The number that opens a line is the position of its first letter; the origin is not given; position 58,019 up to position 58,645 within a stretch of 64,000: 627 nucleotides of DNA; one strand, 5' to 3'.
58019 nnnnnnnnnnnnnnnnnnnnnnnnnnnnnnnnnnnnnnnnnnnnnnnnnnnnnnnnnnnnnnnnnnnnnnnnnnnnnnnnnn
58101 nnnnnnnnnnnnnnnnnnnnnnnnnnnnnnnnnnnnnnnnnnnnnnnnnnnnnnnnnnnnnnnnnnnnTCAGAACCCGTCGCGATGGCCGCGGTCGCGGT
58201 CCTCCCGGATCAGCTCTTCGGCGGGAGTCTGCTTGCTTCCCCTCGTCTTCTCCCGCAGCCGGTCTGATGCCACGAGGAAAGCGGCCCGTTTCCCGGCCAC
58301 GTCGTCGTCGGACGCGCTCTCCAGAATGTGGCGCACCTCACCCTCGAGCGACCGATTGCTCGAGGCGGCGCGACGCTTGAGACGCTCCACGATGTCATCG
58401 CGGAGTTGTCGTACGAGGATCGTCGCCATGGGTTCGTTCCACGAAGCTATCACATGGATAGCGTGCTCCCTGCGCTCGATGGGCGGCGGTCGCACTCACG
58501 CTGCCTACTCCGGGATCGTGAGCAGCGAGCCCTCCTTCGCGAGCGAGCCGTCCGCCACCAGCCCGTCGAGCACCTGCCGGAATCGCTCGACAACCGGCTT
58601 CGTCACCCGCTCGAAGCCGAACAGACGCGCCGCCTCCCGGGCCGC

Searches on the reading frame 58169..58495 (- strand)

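Call 33: search_protein_families(library=padloc, proteins=[window:58169-58495:-], max_evalue=0.01)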
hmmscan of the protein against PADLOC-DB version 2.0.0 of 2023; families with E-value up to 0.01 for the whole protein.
window:58169-58495:- (108 aa): 0 families

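Call 35: search_protein_families(library=pfam, proteins=[window:58169-58495:-], max_evalue=0.01)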
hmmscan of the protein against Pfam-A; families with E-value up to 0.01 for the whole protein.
window:58169-58495:- (108 aa): 1 family
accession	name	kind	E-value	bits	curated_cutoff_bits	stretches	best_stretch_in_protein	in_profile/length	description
PF22513.2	FitA-like_RHH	-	2.6e-13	50.1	27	1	24-61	1-38/39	Antitoxin FitA-like, ribbon-helix-helix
